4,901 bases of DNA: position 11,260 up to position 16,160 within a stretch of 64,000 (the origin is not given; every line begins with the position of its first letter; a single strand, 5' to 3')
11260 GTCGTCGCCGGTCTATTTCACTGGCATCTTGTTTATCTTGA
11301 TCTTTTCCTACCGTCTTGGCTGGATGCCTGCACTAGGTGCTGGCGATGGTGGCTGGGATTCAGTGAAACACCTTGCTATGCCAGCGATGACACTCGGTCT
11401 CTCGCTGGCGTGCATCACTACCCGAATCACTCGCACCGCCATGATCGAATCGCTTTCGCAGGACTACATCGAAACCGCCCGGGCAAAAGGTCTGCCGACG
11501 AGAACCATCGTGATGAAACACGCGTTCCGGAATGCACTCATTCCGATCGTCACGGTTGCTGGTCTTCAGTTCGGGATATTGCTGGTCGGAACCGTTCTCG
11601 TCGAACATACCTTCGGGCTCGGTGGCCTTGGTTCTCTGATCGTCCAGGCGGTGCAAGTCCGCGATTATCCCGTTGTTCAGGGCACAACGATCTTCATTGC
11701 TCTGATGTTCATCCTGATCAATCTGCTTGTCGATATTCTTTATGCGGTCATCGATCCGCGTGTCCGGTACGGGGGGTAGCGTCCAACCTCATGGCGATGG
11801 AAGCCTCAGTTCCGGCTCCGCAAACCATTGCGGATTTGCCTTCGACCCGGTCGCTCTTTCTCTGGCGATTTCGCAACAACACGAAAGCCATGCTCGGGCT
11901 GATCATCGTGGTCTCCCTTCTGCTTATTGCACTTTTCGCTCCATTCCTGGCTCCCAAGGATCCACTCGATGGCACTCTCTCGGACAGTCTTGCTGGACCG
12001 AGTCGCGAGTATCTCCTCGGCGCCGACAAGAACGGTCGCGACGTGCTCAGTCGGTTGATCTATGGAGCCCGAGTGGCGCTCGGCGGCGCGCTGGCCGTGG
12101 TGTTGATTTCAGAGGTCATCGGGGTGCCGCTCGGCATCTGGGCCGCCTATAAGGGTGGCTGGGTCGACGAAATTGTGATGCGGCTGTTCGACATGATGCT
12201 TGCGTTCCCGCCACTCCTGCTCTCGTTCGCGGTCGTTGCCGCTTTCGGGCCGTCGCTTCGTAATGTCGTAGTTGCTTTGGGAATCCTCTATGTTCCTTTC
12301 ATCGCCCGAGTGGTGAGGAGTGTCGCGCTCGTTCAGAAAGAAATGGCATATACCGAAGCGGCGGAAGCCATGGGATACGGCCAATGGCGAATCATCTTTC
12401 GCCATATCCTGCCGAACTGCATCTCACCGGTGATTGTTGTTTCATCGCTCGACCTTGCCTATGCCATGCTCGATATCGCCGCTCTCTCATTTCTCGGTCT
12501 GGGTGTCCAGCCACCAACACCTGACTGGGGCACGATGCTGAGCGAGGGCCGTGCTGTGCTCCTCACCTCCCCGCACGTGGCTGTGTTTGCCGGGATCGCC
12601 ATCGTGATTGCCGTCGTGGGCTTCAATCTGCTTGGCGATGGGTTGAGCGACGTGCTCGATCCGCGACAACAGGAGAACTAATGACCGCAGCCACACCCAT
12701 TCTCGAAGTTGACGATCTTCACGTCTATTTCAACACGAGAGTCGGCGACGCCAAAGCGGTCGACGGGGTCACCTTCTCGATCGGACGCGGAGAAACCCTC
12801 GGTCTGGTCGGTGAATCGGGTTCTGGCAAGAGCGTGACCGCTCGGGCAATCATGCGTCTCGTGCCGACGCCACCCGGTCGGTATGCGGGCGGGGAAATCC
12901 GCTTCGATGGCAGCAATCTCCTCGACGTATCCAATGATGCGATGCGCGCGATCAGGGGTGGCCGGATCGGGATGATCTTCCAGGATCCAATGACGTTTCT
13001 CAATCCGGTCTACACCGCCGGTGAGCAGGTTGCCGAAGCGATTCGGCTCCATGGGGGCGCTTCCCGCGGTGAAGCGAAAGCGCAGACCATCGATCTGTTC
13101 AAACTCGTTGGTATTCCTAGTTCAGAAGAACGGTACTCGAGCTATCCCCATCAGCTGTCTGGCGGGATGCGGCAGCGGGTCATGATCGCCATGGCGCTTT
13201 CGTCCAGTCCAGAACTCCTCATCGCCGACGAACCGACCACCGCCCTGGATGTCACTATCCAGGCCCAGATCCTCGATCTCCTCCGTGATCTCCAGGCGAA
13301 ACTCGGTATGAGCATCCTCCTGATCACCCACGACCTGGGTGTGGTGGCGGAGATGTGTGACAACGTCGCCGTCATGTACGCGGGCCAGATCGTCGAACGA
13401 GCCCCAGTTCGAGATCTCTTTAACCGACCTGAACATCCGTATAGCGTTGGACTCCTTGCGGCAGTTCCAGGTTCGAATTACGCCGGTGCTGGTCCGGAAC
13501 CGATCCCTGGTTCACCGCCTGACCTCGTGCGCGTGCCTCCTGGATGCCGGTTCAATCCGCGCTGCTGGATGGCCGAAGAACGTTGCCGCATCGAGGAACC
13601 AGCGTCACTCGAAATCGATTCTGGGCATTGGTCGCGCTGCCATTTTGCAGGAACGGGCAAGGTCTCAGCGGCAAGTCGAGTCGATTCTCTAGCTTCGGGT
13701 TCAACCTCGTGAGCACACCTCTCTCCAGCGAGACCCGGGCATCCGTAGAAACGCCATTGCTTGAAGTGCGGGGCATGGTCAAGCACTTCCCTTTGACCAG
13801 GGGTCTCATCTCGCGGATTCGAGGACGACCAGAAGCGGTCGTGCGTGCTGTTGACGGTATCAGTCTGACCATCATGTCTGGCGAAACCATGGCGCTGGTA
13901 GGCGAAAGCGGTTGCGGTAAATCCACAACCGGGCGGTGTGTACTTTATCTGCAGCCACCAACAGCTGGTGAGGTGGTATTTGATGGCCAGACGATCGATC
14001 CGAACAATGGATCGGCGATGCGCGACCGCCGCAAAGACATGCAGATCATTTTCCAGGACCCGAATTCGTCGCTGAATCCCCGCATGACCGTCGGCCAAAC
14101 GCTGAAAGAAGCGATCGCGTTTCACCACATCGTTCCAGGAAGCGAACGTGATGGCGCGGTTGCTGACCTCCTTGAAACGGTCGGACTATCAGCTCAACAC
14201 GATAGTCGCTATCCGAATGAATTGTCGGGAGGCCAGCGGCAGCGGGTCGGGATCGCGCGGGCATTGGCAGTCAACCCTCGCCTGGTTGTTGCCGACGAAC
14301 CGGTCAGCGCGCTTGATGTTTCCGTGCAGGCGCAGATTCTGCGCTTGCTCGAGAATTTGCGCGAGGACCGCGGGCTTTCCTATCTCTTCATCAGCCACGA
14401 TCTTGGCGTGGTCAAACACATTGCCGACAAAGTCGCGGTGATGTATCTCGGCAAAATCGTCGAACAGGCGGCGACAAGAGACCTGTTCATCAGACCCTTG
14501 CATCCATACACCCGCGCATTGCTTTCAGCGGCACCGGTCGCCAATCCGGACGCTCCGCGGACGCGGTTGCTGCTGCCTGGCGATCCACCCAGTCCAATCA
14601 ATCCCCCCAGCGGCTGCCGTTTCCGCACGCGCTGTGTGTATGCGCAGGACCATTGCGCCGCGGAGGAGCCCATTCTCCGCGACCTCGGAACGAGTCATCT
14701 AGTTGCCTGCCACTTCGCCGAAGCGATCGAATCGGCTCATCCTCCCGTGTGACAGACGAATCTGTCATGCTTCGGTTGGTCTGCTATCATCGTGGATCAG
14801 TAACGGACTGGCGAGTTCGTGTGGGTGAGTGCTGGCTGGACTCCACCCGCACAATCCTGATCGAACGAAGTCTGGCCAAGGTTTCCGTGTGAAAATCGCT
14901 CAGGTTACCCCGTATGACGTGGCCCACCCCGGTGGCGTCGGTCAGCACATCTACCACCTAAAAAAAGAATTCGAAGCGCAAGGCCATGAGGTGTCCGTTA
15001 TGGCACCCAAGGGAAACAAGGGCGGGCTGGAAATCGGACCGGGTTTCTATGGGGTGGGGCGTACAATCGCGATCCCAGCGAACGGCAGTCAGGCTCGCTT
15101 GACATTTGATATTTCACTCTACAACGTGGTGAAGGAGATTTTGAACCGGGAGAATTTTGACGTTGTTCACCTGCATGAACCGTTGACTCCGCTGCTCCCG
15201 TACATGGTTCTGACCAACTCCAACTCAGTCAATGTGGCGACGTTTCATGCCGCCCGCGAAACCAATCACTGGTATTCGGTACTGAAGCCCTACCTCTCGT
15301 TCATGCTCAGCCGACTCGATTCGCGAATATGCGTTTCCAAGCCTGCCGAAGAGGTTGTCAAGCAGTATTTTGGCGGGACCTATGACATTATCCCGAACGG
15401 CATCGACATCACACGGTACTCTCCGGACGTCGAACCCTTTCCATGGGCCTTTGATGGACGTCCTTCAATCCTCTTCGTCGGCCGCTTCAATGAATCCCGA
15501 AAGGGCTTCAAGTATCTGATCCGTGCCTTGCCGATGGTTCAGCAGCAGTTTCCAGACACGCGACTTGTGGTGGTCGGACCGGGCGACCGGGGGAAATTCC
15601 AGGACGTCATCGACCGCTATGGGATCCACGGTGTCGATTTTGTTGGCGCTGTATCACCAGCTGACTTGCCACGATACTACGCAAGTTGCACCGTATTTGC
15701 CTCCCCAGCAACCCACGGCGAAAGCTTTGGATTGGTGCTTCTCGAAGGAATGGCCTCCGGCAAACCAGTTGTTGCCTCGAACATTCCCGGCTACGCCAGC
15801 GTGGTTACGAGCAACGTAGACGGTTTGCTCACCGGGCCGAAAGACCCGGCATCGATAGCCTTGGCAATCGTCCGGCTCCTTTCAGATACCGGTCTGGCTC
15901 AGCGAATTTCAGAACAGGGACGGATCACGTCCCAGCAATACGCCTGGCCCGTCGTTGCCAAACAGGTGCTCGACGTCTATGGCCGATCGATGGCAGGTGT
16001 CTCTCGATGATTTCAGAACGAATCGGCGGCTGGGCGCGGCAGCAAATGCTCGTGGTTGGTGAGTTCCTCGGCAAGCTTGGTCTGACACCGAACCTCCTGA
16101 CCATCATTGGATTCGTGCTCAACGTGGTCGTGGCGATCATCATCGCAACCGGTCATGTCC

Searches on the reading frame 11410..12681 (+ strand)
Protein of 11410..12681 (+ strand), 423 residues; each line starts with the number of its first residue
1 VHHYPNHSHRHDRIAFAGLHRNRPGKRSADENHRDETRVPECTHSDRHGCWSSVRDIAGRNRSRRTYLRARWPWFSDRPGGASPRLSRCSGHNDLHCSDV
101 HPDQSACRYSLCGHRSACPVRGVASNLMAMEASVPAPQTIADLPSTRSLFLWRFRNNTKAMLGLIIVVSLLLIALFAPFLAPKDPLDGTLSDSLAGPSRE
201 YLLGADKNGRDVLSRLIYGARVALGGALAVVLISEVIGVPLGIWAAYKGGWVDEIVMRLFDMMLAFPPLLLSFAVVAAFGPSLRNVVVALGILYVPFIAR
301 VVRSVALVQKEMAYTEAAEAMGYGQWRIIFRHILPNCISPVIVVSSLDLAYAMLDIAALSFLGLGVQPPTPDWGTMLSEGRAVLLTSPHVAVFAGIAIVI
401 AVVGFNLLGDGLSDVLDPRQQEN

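Call 81: search_protein_families(library=pfam, proteins=[window:11410-12681:+], max_evalue=0.0001)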
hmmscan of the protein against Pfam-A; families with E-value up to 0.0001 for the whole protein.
window:11410-12681:+ (423 aa): 2 families
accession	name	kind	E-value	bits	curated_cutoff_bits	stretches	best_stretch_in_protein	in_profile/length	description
PF00528.27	BPD_transp_1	-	5e-36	124.6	26.4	1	238-420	1-182/184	Binding-protein-dependent transport system inner membrane component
PF12911.12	OppC_N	-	6.4e-12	45.6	23.9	1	149-197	5-53/53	N-terminal TM domain of oligopeptide transport permease C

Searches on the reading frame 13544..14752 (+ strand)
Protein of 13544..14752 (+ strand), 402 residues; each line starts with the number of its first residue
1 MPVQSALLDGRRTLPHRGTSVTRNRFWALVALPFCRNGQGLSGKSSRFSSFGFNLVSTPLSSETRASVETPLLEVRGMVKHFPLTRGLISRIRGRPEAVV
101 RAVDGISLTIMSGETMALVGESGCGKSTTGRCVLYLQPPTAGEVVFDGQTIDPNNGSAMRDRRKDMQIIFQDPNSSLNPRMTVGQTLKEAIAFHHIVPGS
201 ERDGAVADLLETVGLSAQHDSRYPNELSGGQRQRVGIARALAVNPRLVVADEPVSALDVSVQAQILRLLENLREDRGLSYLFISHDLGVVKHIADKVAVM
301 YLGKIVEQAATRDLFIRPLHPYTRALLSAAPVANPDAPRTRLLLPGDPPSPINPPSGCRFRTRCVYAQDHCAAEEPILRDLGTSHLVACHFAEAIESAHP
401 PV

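Call 81: search_protein_families(library=pfam, proteins=[window:13544-14752:+], max_evalue=0.0001)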
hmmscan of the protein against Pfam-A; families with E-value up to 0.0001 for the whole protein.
window:13544-14752:+ (402 aa): 3 families
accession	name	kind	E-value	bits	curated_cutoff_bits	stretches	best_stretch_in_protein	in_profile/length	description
PF00005.33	ABC_tran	-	7.9e-33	114.4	25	1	104-254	2-136/137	ABC transporter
PF08352.17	oligo_HPY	-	3.3e-18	66.3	27.1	1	306-371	1-65/65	Oligopeptide/dipeptide transporter, C-terminal region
PF13304.12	AAA_21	-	2.8e-05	24.8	27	0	224-290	235-303/304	AAA domain, putative AbiEii toxin, Type IV TA system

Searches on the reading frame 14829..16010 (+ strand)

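Call 81: search_protein_families(library=pfam, proteins=[window:14829-16010:+], max_evalue=0.0001)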
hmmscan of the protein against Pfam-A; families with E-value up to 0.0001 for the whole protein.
window:14829-16010:+ (393 aa): 6 families
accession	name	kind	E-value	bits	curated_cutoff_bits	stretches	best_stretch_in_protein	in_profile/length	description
PF00534.26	Glycos_transf_1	-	2.3e-38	131.9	26.4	1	209-365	13-170/172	Glycosyl transferases group 1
PF13692.12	Glyco_trans_1_4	-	2.1e-37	129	27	1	211-353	1-142/142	Glycosyl transferases group 1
PF13439.12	Glyco_transf_4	-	4.1e-24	85.9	28.5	1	34-196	1-170/170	Glycosyltransferase Family 4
PF13579.12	Glyco_trans_4_4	-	3e-10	41.1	29.7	1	35-191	1-158/158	Glycosyl transferase 4-like domain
PF13524.12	Glyco_trans_1_2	-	1.4e-06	28.8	25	1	240-381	12-143/144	Glycosyl transferase-like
PF20706.3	GT4-conflict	-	4e-06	26.5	26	1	209-333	195-327/385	Family 4 Glycosyltransferase in conflict systems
